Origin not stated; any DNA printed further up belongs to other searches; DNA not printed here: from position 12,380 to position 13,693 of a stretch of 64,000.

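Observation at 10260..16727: Six-gene operon combining a serine-palmitoyltransferase-like enzyme, a GNAT-like acyltransferase, an SDR reductase, a lipid glycosyltransferase and a flippase-like protein: candidate (glyco)sphingolipid or aminolipid pathway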

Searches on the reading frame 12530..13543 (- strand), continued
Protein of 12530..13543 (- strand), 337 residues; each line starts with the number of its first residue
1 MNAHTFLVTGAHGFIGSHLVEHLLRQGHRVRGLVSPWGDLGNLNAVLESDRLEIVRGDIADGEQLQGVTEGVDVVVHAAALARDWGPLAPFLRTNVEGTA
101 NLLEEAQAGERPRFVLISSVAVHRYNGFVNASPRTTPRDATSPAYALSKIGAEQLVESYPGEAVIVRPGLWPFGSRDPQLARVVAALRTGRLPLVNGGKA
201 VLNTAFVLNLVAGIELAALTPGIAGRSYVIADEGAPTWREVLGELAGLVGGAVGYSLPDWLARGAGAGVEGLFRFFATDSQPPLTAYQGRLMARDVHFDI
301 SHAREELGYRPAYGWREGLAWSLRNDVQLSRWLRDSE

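Call 51: find_homologous_proteins(query=window:12530-13543:-, max_evalue=1e-10)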
Query window:12530-13543:- (337 aa): 522 proteins with E <= 1e-10 among 8000 candidates; the best 120 are listed.
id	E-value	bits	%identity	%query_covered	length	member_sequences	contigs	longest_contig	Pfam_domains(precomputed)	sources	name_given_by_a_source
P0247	2.5e-220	749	100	100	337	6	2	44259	PF04321.24,PF16363.12,PF02719.22,PF05368.20,PF01073.26,PF07993.19,PF13460.13,PF01370.28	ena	-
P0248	8.1e-111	389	58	96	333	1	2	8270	PF04321.24,PF16363.12,PF02719.22,PF05368.20,PF01073.26,PF07993.19,PF13460.13,PF01370.28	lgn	-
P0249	1.8e-110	387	57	98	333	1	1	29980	PF04321.24,PF16363.12,PF02719.22,PF05368.20,PF01073.26,PF07993.19,PF13460.13,PF01370.28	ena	-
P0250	3.4e-110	386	58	98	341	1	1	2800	PF04321.24,PF16363.12,PF02719.22,PF05368.20,PF01073.26,PF07993.19,PF13460.13,PF01370.28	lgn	-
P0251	9.5e-110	385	57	96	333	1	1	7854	PF08659.17,PF04321.24,PF16363.12,PF02719.22,PF05368.20,PF01073.26,PF07993.19,PF13460.13,PF01370.28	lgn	-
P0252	2.1e-108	381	56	97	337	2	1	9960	PF08659.17,PF04321.24,PF16363.12,PF02719.22,PF05368.20,PF01073.26,PF07993.19,PF13460.13,PF01370.28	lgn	-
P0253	5.7e-108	379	58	96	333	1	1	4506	PF04321.24,PF16363.12,PF02719.22,PF05368.20,PF01073.26,PF07993.19,PF13460.13,PF01370.28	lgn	-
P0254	7.2e-107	376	58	96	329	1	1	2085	PF16363.12,PF02719.22,PF01073.26,PF07993.19,PF13460.13,PF01370.28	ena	-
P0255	7.7e-107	375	57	96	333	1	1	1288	PF04321.24,PF16363.12,PF02719.22,PF05368.20,PF01073.26,PF07993.19,PF13460.13,PF01370.28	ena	-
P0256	1.9e-106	374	58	94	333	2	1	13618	PF08659.17,PF04321.24,PF16363.12,PF02719.22,PF05368.20,PF01073.26,PF07993.19,PF13460.13,PF01370.28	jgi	jgi:nucleoside-diphosphate-sugar epimerase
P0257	5.3e-106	373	56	96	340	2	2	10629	PF04321.24,PF16363.12,PF02719.22,PF05368.20,PF01073.26,PF07993.19,PF13460.13,PF01370.28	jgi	jgi:nucleoside-diphosphate-sugar epimerase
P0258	1.1e-105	372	56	96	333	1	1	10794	PF04321.24,PF16363.12,PF02719.22,PF05368.20,PF01073.26,PF07993.19,PF13460.13,PF01370.28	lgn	-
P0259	1.5e-105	371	57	95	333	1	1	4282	PF04321.24,PF16363.12,PF02719.22,PF05368.20,PF01073.26,PF07993.19,PF13460.13,PF01370.28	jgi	jgi:nucleoside-diphosphate-sugar epimerase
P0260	1.6e-105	371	56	96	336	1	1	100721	PF04321.24,PF16363.12,PF02719.22,PF05368.20,PF01073.26,PF07993.19,PF13460.13,PF01370.28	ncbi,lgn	ncbi:MAG: NAD-dependent epimerase/dehydratase family protein [Trueperaceae bacterium]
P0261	2.4e-105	371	60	93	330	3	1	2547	PF04321.24,PF16363.12,PF02719.22,PF05368.20,PF01073.26,PF07993.19,PF13460.13,PF01370.28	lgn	-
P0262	4.9e-105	369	57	93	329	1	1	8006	PF04321.24,PF16363.12,PF02719.22,PF05368.20,PF01073.26,PF07993.19,PF13460.13,PF01370.28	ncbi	-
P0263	7.4e-105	369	57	96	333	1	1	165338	PF08659.17,PF04321.24,PF16363.12,PF02719.22,PF05368.20,PF01073.26,PF07993.19,PF13460.13,PF01370.28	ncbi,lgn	ncbi:MAG TPA: NAD-dependent epimerase/dehydratase family protein [Trueperaceae bacterium]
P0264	4.3e-104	366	57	93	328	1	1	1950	PF04321.24,PF16363.12,PF02719.22,PF05368.20,PF01073.26,PF07993.19,PF13460.13,PF01370.28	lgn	-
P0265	1.4e-103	365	56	93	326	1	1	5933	PF04321.24,PF16363.12,PF02719.22,PF05368.20,PF01073.26,PF07993.19,PF13460.13,PF01370.28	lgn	-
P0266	2.2e-103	364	57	93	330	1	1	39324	PF04321.24,PF16363.12,PF02719.22,PF05368.20,PF01073.26,PF07993.19,PF13460.13,PF01370.28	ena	-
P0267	4.0e-103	363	59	95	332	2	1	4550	PF04321.24,PF16363.12,PF02719.22,PF05368.20,PF01073.26,PF07993.19,PF13460.13,PF01370.28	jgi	jgi:nucleoside-diphosphate-sugar epimerase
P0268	4.2e-103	363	57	93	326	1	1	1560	PF04321.24,PF16363.12,PF02719.22,PF05368.20,PF01073.26,PF07993.19,PF13460.13,PF01370.28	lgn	-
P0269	3.7e-102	360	57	94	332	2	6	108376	PF04321.24,PF16363.12,PF02719.22,PF05368.20,PF01073.26,PF07993.19,PF13460.13,PF01370.28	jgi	-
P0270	8.6e-102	359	54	94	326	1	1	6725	PF04321.24,PF16363.12,PF02719.22,PF05368.20,PF01073.26,PF07993.19,PF13460.13,PF01370.28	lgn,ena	-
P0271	2.2e-101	358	57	93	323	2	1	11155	PF04321.24,PF16363.12,PF02719.22,PF05368.20,PF01073.26,PF07993.19,PF13460.13,PF01370.28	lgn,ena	-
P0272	2.7e-101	357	57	93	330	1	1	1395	PF08659.17,PF04321.24,PF16363.12,PF02719.22,PF05368.20,PF01073.26,PF07993.19,PF13460.13,PF01370.28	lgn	-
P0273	3.0e-101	357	57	95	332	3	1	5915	PF04321.24,PF16363.12,PF02719.22,PF05368.20,PF01073.26,PF07993.19,PF13460.13,PF01370.28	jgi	jgi:nucleoside-diphosphate-sugar epimerase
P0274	3.0e-101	357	56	93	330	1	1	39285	PF08659.17,PF04321.24,PF16363.12,PF02719.22,PF05368.20,PF01073.26,PF07993.19,PF13460.13,PF01370.28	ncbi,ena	-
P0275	3.5e-101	357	56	93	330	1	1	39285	PF08659.17,PF04321.24,PF16363.12,PF02719.22,PF05368.20,PF01073.26,PF07993.19,PF13460.13,PF01370.28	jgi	-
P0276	1.0e-100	355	54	97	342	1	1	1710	PF04321.24,PF16363.12,PF02719.22,PF05368.20,PF01073.26,PF07993.19,PF13460.13,PF01370.28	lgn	-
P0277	2.0e-100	354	57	94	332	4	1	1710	PF04321.24,PF16363.12,PF02719.22,PF05368.20,PF01073.26,PF07993.19,PF13460.13,PF01370.28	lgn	-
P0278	2.8e-100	354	55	94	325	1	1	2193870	PF04321.24,PF16363.12,PF02719.22,PF05368.20,PF01073.26,PF07993.19,PF13460.13,PF01370.28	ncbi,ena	-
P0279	5.7e-100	353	57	93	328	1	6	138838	PF04321.24,PF16363.12,PF05368.20,PF01073.26,PF07993.19,PF13460.13,PF01370.28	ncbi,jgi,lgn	-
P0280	6.7e-100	353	57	94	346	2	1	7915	PF04321.24,PF16363.12,PF02719.22,PF05368.20,PF01073.26,PF07993.19,PF13460.13,PF01370.28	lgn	-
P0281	8.3e-100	352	56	93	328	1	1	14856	PF04321.24,PF16363.12,PF05368.20,PF01073.26,PF07993.19,PF13460.13,PF01370.28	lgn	-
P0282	2.3e-99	351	55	96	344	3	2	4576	PF04321.24,PF16363.12,PF05368.20,PF01073.26,PF07993.19,PF13460.13,PF01370.28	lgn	-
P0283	2.5e-99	351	55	98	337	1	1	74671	PF04321.24,PF16363.12,PF02719.22,PF05368.20,PF01073.26,PF07993.19,PF13460.13,PF01370.28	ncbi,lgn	ncbi:MAG: NAD-dependent epimerase/dehydratase family protein [Trueperaceae bacterium]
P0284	2.9e-99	351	56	93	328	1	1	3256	PF04321.24,PF16363.12,PF05368.20,PF01073.26,PF07993.19,PF13460.13,PF01370.28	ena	-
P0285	4.1e-99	350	57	95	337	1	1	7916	PF04321.24,PF16363.12,PF02719.22,PF05368.20,PF01073.26,PF07993.19,PF13460.13,PF01370.28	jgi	jgi:nucleoside-diphosphate-sugar epimerase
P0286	4.4e-99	350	55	95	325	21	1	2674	PF16363.12,PF02719.22,PF01073.26,PF07993.19,PF13460.13,PF01370.28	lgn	-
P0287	4.7e-99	350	55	93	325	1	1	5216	PF04321.24,PF16363.12,PF02719.22,PF05368.20,PF01073.26,PF07993.19,PF13460.13,PF01370.28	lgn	-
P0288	5.3e-99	350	56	95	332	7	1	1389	PF04321.24,PF16363.12,PF02719.22,PF05368.20,PF01073.26,PF07993.19,PF13460.13,PF01370.28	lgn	-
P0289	8.6e-99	349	56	94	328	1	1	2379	PF04321.24,PF16363.12,PF02719.22,PF05368.20,PF01073.26,PF07993.19,PF13460.13,PF01370.28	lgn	-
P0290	1.2e-98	348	54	94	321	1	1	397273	PF08659.17,PF04321.24,PF16363.12,PF02719.22,PF05368.20,PF01073.26,PF07993.19,PF13460.13,PF01370.28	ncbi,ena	-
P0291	1.3e-98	348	56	93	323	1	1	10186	PF04321.24,PF16363.12,PF02719.22,PF05368.20,PF01073.26,PF07993.19,PF13460.13,PF01370.28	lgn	-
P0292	1.4e-98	348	55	93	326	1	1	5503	PF04321.24,PF16363.12,PF02719.22,PF05368.20,PF01073.26,PF07993.19,PF13460.13,PF01370.28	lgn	-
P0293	1.8e-98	348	56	93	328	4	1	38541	PF04321.24,PF16363.12,PF02719.22,PF05368.20,PF01073.26,PF07993.19,PF13460.13,PF01370.28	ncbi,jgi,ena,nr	ncbi:MAG TPA: NAD-dependent epimerase/dehydratase family protein [Trueperaceae bacterium]|nr:NAD-dep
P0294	2.3e-98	348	55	95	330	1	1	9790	PF04321.24,PF16363.12,PF05368.20,PF01073.26,PF07993.19,PF13460.13,PF01370.28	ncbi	-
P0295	3.0e-98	347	56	93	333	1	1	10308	PF08659.17,PF04321.24,PF16363.12,PF02719.22,PF05368.20,PF01073.26,PF07993.19,PF13460.13,PF01370.28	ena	-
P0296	3.5e-98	347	55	94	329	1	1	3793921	PF04321.24,PF16363.12,PF02719.22,PF05368.20,PF01073.26,PF07993.19,PF13460.13,PF01370.28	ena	-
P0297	4.4e-98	347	53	95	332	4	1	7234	PF04321.24,PF16363.12,PF02719.22,PF05368.20,PF01073.26,PF07993.19,PF13460.13,PF01370.28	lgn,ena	-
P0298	5.4e-98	346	57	93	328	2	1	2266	PF04321.24,PF16363.12,PF02719.22,PF05368.20,PF01073.26,PF07993.19,PF13460.13,PF01370.28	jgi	jgi:nucleoside-diphosphate-sugar epimerase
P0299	5.8e-98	346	57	94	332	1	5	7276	PF04321.24,PF16363.12,PF02719.22,PF05368.20,PF01073.26,PF07993.19,PF13460.13,PF01370.28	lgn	-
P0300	5.9e-98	346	56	93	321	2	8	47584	PF04321.24,PF16363.12,PF02719.22,PF05368.20,PF01073.26,PF07993.19,PF13460.13,PF01370.28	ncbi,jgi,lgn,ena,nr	ncbi:MAG: NAD-dependent epimerase/dehydratase family protein [Truepera sp.]|nr:NAD-dependent epimera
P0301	7.8e-98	346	56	94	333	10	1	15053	PF04321.24,PF16363.12,PF02719.22,PF05368.20,PF01073.26,PF07993.19,PF13460.13,PF01370.28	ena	-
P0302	9.3e-98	346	56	93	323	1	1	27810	PF04321.24,PF16363.12,PF02719.22,PF05368.20,PF01073.26,PF07993.19,PF13460.13,PF01370.28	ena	-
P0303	2.3e-97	344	56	93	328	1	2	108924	PF04321.24,PF16363.12,PF05368.20,PF01073.26,PF07993.19,PF13460.13,PF01370.28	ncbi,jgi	jgi:2-alkyl-3-oxoalkanoate reductase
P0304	2.7e-97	344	55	95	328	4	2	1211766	PF04321.24,PF16363.12,PF02719.22,PF05368.20,PF01073.26,PF07993.19,PF13460.13,PF01370.28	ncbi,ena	-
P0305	3.3e-97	344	55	93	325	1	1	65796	PF04321.24,PF16363.12,PF02719.22,PF05368.20,PF01073.26,PF07993.19,PF13460.13,PF01370.28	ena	-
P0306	3.7e-97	344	54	94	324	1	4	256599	PF16363.12,PF02719.22,PF05368.20,PF01073.26,PF07993.19,PF13460.13,PF01370.28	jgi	jgi:2-alkyl-3-oxoalkanoate reductase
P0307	4.9e-97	343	55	94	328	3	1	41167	PF04321.24,PF16363.12,PF02719.22,PF05368.20,PF01073.26,PF07993.19,PF13460.13,PF01370.28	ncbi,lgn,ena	-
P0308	5.8e-97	343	55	94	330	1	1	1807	PF04321.24,PF16363.12,PF01073.26,PF07993.19,PF13460.13,PF01370.28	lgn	-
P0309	6.2e-97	343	54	93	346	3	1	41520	PF04321.24,PF16363.12,PF02719.22,PF05368.20,PF01073.26,PF07993.19,PF13460.13,PF01370.28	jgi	-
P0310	6.5e-97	343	55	94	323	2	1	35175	PF04321.24,PF16363.12,PF02719.22,PF05368.20,PF01073.26,PF07993.19,PF13460.13,PF01370.28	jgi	jgi:nucleoside-diphosphate-sugar epimerase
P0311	6.5e-97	343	55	94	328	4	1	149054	PF04321.24,PF16363.12,PF02719.22,PF05368.20,PF01073.26,PF07993.19,PF13460.13,PF01370.28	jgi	-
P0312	8.2e-97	342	53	94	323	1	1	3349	PF04321.24,PF16363.12,PF02719.22,PF05368.20,PF01073.26,PF07993.19,PF13460.13,PF01370.28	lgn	-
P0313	8.3e-97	342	56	95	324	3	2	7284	PF04321.24,PF16363.12,PF02719.22,PF05368.20,PF01073.26,PF07993.19,PF13460.13,PF01370.28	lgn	-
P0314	8.5e-97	342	57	94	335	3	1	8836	PF04321.24,PF16363.12,PF02719.22,PF05368.20,PF01073.26,PF07993.19,PF13460.13,PF01370.28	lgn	-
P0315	9.1e-97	342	55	93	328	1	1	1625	PF04321.24,PF16363.12,PF02719.22,PF05368.20,PF01073.26,PF07993.19,PF13460.13,PF01370.28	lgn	-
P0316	9.9e-97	342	53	94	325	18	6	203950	PF08659.17,PF04321.24,PF16363.12,PF02719.22,PF05368.20,PF01073.26,PF07993.19,PF13460.13,PF01370.28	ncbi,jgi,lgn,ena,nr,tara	ncbi:MAG: hypothetical protein CMO31_07445 [Trueperaceae bacterium]|jgi:nucleoside-diphosphate-sugar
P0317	1.1e-96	342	55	95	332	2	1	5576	PF04321.24,PF16363.12,PF05368.20,PF01073.26,PF07993.19,PF13460.13,PF01370.28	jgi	-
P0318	2.1e-96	341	56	93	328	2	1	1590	PF04321.24,PF16363.12,PF02719.22,PF05368.20,PF01073.26,PF07993.19,PF13460.13,PF01370.28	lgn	-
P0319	2.7e-96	341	55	95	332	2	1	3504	PF04321.24,PF16363.12,PF02719.22,PF05368.20,PF01073.26,PF07993.19,PF13460.13,PF01370.28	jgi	-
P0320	2.7e-96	341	54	94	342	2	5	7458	PF04321.24,PF16363.12,PF02719.22,PF05368.20,PF01073.26,PF07993.19,PF13460.13,PF01370.28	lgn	-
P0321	3.0e-96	341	55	93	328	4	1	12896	PF04321.24,PF16363.12,PF05368.20,PF01073.26,PF07993.19,PF13460.13,PF01370.28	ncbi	-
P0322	5.6e-96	340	56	93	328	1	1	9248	PF04321.24,PF16363.12,PF02719.22,PF05368.20,PF01073.26,PF07993.19,PF13460.13,PF01370.28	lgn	-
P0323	6.0e-96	340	55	94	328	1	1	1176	PF04321.24,PF16363.12,PF02719.22,PF05368.20,PF01073.26,PF07993.19,PF13460.13,PF01370.28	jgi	jgi:nucleoside-diphosphate-sugar epimerase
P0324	7.5e-96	339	57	95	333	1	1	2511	PF04321.24,PF16363.12,PF02719.22,PF05368.20,PF01073.26,PF07993.19,PF13460.13,PF01370.28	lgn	-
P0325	8.0e-96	339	54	93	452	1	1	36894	PF04321.24,PF16363.12,PF02719.22,PF05368.20,PF01073.26,PF02517.22,PF07993.19,PF13460.13,PF01370.28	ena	-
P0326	1.0e-95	339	56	95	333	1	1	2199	PF04321.24,PF16363.12,PF02719.22,PF05368.20,PF01073.26,PF07993.19,PF13460.13,PF01370.28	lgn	-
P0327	1.3e-95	339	51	98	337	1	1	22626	PF04321.24,PF16363.12,PF02719.22,PF05368.20,PF01073.26,PF07993.19,PF13460.13,PF00106.32,PF01370.28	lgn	-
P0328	1.5e-95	338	53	93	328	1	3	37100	PF04321.24,PF16363.12,PF02719.22,PF05368.20,PF01073.26,PF07993.19,PF13460.13,PF01370.28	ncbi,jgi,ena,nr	ncbi:MAG TPA: NAD-dependent epimerase/dehydratase family protein [Trueperaceae bacterium]|nr:NAD-dep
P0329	1.5e-95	338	54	93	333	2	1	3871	PF16363.12,PF05368.20,PF01073.26,PF07993.19,PF13460.13,PF01370.28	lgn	-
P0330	1.9e-95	338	54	94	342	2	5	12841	PF04321.24,PF16363.12,PF02719.22,PF05368.20,PF01073.26,PF07993.19,PF13460.13,PF01370.28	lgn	-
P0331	2.4e-95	338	55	93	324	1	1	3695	PF08659.17,PF04321.24,PF16363.12,PF02719.22,PF05368.20,PF01073.26,PF07993.19,PF13460.13,PF01370.28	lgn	-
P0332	3.1e-95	337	54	95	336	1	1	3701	PF04321.24,PF16363.12,PF02719.22,PF05368.20,PF01073.26,PF07993.19,PF13460.13,PF01370.28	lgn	-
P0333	3.3e-95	337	52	94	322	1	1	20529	PF08659.17,PF04321.24,PF16363.12,PF02719.22,PF05368.20,PF01073.26,PF07993.19,PF13460.13,PF01370.28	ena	-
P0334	4.1e-95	337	53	94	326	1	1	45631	PF04321.24,PF16363.12,PF02719.22,PF05368.20,PF01073.26,PF07993.19,PF13460.13,PF01370.28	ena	-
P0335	4.6e-95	337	55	93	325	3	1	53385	PF04321.24,PF16363.12,PF02719.22,PF05368.20,PF01073.26,PF07993.19,PF13460.13,PF01370.28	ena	-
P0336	5.1e-95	337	54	93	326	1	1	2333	PF04321.24,PF16363.12,PF02719.22,PF05368.20,PF01073.26,PF07993.19,PF13460.13,PF01370.28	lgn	-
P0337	8.1e-95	336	56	94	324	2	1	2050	PF04321.24,PF16363.12,PF02719.22,PF05368.20,PF01073.26,PF07993.19,PF13460.13,PF01370.28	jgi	jgi:2-alkyl-3-oxoalkanoate reductase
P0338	8.2e-95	336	53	96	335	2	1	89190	PF04321.24,PF16363.12,PF05368.20,PF01073.26,PF07993.19,PF13460.13,PF01370.28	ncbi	-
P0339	9.2e-95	336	55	93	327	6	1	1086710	PF08659.17,PF04321.24,PF16363.12,PF02719.22,PF05368.20,PF01073.26,PF07993.19,PF13460.13,PF01370.28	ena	-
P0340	9.2e-95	336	55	94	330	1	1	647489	PF04321.24,PF16363.12,PF02719.22,PF05368.20,PF01073.26,PF07993.19,PF13460.13,PF01370.28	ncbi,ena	-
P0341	9.8e-95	336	52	94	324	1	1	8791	PF04321.24,PF16363.12,PF02719.22,PF05368.20,PF01073.26,PF07993.19,PF13460.13,PF01370.28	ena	-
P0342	1.0e-94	336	55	93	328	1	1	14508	PF04321.24,PF16363.12,PF05368.20,PF01073.26,PF07993.19,PF13460.13,PF01370.28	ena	-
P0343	1.0e-94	336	54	93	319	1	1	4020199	PF04321.24,PF16363.12,PF02719.22,PF05368.20,PF01073.26,PF07993.19,PF13460.13,PF01370.28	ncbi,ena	-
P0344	1.1e-94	335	55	94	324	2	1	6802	PF04321.24,PF16363.12,PF02719.22,PF05368.20,PF01073.26,PF07993.19,PF13460.13,PF01370.28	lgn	-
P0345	1.4e-94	335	55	93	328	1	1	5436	PF04321.24,PF16363.12,PF02719.22,PF05368.20,PF01073.26,PF07993.19,PF13460.13,PF01370.28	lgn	-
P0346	1.5e-94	335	55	94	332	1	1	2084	PF04321.24,PF16363.12,PF02719.22,PF05368.20,PF01073.26,PF07993.19,PF13460.13,PF01370.28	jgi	-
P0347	1.9e-94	335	54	94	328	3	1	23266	PF04321.24,PF16363.12,PF02719.22,PF05368.20,PF01073.26,PF07993.19,PF13460.13,PF01370.28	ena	-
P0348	2.0e-94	335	55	93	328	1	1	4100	PF04321.24,PF16363.12,PF02719.22,PF05368.20,PF01073.26,PF07993.19,PF13460.13,PF01370.28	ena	-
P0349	2.3e-94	334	54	95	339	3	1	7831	PF04321.24,PF16363.12,PF02719.22,PF05368.20,PF01073.26,PF07993.19,PF13460.13,PF01370.28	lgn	-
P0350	2.4e-94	334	54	96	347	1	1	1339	PF04321.24,PF16363.12,PF02719.22,PF05368.20,PF01073.26,PF07993.19,PF13460.13,PF01370.28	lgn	-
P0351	2.6e-94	334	55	93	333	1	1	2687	PF04321.24,PF16363.12,PF05368.20,PF01073.26,PF07993.19,PF13460.13,PF01370.28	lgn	-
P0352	2.7e-94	334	53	93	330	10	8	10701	PF04321.24,PF16363.12,PF02719.22,PF05368.20,PF01073.26,PF07993.19,PF13460.13,PF01370.28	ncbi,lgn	-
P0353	4.0e-94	334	54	94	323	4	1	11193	PF04321.24,PF16363.12,PF02719.22,PF05368.20,PF01073.26,PF07993.19,PF13460.13,PF01370.28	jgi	jgi:2-alkyl-3-oxoalkanoate reductase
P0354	4.1e-94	334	54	93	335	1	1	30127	PF04321.24,PF16363.12,PF02719.22,PF05368.20,PF01073.26,PF07993.19,PF13460.13,PF01370.28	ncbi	-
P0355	4.6e-94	333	54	93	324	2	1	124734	PF04321.24,PF16363.12,PF02719.22,PF05368.20,PF01073.26,PF07993.19,PF13460.13,PF01370.28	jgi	jgi:2-alkyl-3-oxoalkanoate reductase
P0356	6.1e-94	333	56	93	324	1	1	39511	PF04321.24,PF16363.12,PF02719.22,PF05368.20,PF01073.26,PF07993.19,PF13460.13,PF01370.28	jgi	jgi:2-alkyl-3-oxoalkanoate reductase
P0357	7.4e-94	333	58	94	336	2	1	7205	PF04321.24,PF16363.12,PF02719.22,PF05368.20,PF01073.26,PF07993.19,PF13460.13,PF01370.28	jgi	jgi:nucleoside-diphosphate-sugar epimerase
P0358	7.5e-94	333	54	93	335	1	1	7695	PF04321.24,PF16363.12,PF02719.22,PF05368.20,PF01073.26,PF07993.19,PF13460.13,PF01370.28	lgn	-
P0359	8.6e-94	333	52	93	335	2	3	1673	PF04321.24,PF16363.12,PF02719.22,PF05368.20,PF01073.26,PF07993.19,PF13460.13,PF01370.28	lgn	-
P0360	1.0e-93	332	55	93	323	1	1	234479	PF04321.24,PF16363.12,PF02719.22,PF05368.20,PF01073.26,PF07993.19,PF13460.13,PF01370.28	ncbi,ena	-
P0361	1.1e-93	332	56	96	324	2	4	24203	PF04321.24,PF16363.12,PF02719.22,PF05368.20,PF01073.26,PF07993.19,PF13460.13,PF01370.28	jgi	jgi:2-alkyl-3-oxoalkanoate reductase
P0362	1.3e-93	332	53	94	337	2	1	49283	PF04321.24,PF16363.12,PF02719.22,PF05368.20,PF01073.26,PF07993.19,PF13460.13,PF01370.28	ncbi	-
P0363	1.4e-93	332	55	94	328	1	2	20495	PF04321.24,PF16363.12,PF02719.22,PF05368.20,PF01073.26,PF07993.19,PF13460.13,PF01370.28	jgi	jgi:2-alkyl-3-oxoalkanoate reductase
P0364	1.9e-93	331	55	97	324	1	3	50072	PF04321.24,PF16363.12,PF02719.22,PF05368.20,PF01073.26,PF07993.19,PF13460.13,PF01370.28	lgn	-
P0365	1.9e-93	331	52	94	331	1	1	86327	PF08659.17,PF04321.24,PF16363.12,PF02719.22,PF05368.20,PF01073.26,PF07993.19,PF13460.13,PF01370.28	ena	-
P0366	2.0e-93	331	56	93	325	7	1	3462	PF04321.24,PF16363.12,PF02719.22,PF05368.20,PF01073.26,PF07993.19,PF13460.13,PF01370.28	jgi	jgi:2-alkyl-3-oxoalkanoate reductase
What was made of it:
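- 12530..13543 (-): Extended SDR (337 aa), OleD/HpnA-like; proposed 3-keto reductase replacing CerR. All top homologues that carry a source name (seven) are Trueperaceae or Truepera (call 51).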

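Call 52: find_encoding_contigs(protein=P0325, flank=9000, max_places=1)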
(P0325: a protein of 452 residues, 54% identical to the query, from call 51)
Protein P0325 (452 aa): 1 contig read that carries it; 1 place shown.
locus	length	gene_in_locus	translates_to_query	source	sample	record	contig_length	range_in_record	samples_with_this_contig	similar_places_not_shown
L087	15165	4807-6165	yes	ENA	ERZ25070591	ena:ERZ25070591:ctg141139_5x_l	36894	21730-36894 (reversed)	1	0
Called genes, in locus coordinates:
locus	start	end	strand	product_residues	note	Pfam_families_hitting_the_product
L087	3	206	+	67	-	?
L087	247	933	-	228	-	PF27258:NspV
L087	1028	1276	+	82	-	-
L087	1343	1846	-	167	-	PF01965:DJ-1_PfpI, PF13507:GATase_5, PF07685:GATase_3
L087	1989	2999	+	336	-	PF00155:Aminotran_1_2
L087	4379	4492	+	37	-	-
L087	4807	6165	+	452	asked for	PF02517:Rce1-like, PF04321:RmlD_sub_bind, PF01073:3Beta_HSD, PF01370:Epimerase, PF02719:Polysacc_synt_2, PF07993:NAD_binding_4, PF13460:NAD_binding_10, PF16363:GDP_Man_Dehyd, +1 more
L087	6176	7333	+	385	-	PF04101:Glyco_tran_28_C, PF13692:Glyco_trans_1_4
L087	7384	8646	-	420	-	PF07690:MFS_1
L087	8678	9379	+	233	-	-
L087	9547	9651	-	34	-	-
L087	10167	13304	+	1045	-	PF07733:DNA_pol3_alpha, PF17657:DNA_pol3_finger, PF14579:HHH_6, PF01336:tRNA_anti-codon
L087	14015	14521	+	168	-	PF23023:Anti-Pycsar_Apyc1 (weak), PF00753:Lactamase_B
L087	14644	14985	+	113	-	-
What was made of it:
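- Tried and rejected: The contig has 5x coverage and a visibly fragmented cluster (call 52).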
